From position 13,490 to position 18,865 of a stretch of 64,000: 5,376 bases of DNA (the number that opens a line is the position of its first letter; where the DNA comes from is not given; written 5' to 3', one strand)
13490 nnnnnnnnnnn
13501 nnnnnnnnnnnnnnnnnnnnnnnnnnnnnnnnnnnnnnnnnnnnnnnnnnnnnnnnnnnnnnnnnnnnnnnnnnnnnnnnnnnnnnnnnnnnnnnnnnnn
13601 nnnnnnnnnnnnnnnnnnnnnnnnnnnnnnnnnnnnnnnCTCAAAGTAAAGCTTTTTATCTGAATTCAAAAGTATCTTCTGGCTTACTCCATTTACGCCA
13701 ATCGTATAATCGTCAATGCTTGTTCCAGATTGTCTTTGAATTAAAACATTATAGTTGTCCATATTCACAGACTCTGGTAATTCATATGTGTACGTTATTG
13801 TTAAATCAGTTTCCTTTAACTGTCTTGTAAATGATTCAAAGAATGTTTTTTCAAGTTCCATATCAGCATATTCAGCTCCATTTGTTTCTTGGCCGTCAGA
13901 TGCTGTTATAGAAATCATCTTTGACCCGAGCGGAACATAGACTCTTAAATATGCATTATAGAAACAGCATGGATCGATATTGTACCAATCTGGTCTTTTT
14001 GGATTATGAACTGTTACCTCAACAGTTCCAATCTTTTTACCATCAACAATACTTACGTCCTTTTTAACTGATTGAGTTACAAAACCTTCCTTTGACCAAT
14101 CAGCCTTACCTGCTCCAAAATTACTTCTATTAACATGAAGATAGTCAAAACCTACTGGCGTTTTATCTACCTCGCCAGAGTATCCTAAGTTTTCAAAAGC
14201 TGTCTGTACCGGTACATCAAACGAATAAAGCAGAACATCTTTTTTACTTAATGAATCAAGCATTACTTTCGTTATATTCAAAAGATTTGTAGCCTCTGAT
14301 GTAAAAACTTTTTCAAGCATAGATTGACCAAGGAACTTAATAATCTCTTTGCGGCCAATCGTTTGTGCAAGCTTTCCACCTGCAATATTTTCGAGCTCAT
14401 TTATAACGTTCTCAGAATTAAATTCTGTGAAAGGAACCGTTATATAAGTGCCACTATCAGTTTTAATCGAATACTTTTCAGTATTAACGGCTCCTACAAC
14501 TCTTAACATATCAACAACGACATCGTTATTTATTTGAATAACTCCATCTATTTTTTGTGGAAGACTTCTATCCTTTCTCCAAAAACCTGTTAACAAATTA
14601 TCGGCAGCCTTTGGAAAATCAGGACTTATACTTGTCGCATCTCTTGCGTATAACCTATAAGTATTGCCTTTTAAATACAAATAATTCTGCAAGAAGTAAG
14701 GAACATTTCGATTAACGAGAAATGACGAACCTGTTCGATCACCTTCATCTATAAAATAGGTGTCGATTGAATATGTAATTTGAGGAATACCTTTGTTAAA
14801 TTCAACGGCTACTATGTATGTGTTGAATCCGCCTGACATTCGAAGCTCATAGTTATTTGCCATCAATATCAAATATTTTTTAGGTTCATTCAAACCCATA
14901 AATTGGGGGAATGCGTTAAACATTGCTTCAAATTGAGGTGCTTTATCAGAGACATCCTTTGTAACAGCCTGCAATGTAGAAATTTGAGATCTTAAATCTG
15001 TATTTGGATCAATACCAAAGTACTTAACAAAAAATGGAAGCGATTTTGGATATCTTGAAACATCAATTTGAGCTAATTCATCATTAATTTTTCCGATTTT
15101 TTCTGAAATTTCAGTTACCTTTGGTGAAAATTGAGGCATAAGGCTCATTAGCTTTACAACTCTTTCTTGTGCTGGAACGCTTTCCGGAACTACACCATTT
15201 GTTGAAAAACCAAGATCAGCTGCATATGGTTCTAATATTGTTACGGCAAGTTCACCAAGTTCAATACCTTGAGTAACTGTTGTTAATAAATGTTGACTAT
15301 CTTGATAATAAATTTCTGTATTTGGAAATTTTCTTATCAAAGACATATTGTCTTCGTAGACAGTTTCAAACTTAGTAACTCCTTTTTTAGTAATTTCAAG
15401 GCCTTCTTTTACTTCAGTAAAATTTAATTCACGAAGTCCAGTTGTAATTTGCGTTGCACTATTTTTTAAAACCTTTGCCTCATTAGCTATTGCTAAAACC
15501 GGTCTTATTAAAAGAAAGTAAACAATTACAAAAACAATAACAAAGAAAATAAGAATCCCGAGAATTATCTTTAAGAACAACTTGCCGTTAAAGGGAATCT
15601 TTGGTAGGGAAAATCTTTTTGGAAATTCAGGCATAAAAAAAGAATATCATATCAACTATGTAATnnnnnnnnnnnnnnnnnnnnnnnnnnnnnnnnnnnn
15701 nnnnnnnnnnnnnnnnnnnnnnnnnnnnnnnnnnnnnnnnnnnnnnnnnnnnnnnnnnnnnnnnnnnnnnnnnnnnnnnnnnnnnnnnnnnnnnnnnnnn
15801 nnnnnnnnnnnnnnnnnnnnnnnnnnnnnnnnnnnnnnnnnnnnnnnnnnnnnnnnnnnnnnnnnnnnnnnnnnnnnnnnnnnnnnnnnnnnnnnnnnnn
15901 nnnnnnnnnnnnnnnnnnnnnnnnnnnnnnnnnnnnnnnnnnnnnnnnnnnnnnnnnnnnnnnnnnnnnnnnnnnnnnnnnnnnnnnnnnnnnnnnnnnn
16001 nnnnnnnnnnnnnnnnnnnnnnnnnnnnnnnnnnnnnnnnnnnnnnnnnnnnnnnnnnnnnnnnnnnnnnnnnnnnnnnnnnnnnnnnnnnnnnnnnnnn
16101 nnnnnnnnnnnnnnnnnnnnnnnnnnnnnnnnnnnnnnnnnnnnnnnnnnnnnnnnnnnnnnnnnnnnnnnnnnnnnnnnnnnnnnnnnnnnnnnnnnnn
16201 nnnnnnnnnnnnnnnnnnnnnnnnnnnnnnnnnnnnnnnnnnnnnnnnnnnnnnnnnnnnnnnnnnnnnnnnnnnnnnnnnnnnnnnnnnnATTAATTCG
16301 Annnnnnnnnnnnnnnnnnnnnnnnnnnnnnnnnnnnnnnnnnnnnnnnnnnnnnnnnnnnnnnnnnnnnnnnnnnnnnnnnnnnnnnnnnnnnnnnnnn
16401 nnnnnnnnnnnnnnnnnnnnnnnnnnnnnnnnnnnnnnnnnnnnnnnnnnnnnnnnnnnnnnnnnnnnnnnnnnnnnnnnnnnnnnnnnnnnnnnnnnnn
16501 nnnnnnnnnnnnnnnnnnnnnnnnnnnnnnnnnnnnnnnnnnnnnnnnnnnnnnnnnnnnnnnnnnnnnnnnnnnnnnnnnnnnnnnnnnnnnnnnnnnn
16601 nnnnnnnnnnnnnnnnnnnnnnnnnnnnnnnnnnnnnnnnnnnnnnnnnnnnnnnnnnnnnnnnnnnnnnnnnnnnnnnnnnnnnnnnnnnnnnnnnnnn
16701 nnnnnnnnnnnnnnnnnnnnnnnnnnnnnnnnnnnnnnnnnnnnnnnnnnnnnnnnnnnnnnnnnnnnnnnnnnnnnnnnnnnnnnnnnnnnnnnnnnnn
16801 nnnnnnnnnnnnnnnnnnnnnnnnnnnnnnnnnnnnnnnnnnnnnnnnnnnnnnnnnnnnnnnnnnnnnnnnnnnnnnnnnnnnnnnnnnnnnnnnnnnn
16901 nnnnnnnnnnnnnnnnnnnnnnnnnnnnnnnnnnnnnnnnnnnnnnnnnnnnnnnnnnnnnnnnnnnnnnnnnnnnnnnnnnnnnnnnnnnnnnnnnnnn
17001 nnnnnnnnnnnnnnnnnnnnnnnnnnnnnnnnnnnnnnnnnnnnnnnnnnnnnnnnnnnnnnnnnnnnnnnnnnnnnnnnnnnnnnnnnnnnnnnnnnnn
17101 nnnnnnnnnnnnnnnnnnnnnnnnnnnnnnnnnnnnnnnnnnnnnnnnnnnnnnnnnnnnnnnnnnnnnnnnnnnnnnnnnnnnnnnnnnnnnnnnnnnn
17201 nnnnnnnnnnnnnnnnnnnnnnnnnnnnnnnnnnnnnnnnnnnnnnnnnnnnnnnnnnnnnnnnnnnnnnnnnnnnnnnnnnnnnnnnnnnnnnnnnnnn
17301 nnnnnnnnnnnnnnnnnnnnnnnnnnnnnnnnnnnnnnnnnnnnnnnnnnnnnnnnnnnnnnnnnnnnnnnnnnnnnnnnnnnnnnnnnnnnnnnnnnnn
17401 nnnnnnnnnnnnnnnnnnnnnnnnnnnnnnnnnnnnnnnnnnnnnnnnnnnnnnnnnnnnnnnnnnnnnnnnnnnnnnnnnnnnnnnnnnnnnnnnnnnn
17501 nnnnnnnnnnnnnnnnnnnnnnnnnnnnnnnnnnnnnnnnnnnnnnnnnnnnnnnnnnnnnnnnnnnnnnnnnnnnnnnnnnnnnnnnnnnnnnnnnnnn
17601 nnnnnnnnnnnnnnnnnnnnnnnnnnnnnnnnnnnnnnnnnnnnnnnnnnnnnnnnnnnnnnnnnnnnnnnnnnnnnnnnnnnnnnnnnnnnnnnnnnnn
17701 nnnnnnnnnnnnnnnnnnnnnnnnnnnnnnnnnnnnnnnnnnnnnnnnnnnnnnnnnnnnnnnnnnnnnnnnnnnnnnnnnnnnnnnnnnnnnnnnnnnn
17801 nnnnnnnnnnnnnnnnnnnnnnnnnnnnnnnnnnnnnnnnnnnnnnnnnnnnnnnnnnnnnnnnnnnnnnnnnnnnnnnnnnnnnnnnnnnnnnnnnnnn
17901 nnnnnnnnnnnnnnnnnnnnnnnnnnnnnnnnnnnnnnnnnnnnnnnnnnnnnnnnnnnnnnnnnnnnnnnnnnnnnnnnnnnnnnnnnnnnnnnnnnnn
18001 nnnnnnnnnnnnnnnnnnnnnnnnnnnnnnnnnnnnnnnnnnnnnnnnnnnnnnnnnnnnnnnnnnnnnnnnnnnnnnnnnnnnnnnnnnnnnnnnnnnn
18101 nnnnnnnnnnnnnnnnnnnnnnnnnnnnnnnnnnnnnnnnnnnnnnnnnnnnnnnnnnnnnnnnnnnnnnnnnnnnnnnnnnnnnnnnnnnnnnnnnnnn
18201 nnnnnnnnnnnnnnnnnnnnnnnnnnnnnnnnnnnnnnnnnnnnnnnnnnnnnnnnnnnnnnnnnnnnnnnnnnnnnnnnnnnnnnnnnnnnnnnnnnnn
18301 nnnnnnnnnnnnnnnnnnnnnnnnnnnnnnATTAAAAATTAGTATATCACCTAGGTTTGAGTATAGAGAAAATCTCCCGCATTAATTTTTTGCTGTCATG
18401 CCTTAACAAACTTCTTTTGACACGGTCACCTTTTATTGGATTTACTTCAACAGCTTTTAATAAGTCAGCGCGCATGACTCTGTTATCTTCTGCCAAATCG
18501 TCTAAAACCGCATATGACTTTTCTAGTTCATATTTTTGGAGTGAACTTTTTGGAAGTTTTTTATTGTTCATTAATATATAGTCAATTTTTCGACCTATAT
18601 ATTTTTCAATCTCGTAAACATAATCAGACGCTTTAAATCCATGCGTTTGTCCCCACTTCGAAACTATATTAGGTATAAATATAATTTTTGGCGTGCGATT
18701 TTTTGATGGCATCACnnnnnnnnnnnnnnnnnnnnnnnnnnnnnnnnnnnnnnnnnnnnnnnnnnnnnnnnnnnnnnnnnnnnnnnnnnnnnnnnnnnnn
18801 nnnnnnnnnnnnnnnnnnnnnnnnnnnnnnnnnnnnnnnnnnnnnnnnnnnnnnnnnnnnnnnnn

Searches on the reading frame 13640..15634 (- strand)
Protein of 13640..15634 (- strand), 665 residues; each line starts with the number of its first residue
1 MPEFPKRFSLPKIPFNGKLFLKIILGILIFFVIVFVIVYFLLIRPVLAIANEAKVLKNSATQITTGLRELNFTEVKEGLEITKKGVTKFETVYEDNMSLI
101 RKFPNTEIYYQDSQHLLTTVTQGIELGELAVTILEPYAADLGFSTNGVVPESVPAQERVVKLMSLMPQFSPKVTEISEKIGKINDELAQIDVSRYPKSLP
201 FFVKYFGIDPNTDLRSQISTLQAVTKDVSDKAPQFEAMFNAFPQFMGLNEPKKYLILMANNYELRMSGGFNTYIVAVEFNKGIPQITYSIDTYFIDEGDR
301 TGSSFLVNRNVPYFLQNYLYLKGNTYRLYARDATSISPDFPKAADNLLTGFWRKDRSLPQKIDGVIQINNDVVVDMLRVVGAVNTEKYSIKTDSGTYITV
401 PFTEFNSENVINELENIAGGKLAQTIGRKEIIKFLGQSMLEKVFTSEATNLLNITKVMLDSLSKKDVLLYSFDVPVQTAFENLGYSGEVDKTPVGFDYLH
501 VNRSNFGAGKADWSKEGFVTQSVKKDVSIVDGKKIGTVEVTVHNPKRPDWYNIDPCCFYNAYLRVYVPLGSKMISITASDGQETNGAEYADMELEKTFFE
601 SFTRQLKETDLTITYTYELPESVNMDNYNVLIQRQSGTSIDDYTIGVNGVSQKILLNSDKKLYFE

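Call 73: search_protein_families(library=phrogs, proteins=[L048:3834-4160:+, L042:3844-4596:-], max_evalue=0.001)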
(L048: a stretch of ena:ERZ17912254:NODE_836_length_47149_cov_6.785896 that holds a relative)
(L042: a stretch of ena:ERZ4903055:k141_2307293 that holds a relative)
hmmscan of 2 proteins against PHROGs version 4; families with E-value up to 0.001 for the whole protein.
L048:3834-4160:+ (109 aa): 2 families
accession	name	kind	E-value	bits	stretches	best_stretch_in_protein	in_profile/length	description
phrog_229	-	other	1.5e-38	134.3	1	1-109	248-358/533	MazG-like pyrophosphatase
phrog_22758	-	other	3.8e-07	31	1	29-99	136-205/221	MazG-like pyrophosphatase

L042:3844-4596:- (251 aa): 2 families
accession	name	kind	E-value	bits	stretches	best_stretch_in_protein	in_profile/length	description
phrog_66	-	integration and excision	1.6e-09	39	1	1-59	93-152/412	excisionase and transcriptional regulator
phrog_6620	-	integration and excision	9.8e-05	23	1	1-54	1-56/201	transposase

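Call 74: search_protein_families(library=padloc, proteins=[L048:3834-4160:+, L042:3844-4596:-], max_evalue=0.001)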
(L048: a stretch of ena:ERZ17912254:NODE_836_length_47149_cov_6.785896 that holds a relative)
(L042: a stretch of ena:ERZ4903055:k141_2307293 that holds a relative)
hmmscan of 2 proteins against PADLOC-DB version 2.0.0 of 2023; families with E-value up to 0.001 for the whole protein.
L048:3834-4160:+ (109 aa): 0 families

L042:3844-4596:- (251 aa): 1 family
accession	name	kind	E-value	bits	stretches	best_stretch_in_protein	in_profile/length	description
PDLC04133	mad1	-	1.1e-07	30.1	1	2-49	6-53/60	mads_1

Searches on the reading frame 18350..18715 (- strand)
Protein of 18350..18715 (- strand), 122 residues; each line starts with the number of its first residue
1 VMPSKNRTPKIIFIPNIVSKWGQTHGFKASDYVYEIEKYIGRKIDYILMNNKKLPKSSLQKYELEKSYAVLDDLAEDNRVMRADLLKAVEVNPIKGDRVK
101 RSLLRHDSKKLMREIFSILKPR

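Call 40: search_protein_families(library=pfam, proteins=[window:18350-18715:-], max_evalue=0.001)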
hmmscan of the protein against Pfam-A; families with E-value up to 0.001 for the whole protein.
window:18350-18715:- (122 aa): 1 family
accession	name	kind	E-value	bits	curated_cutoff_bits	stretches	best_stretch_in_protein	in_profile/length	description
PF01933.23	CofD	-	1.9e-09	37.6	30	1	8-82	207-281/290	2-phospho-L-lactate transferase CofD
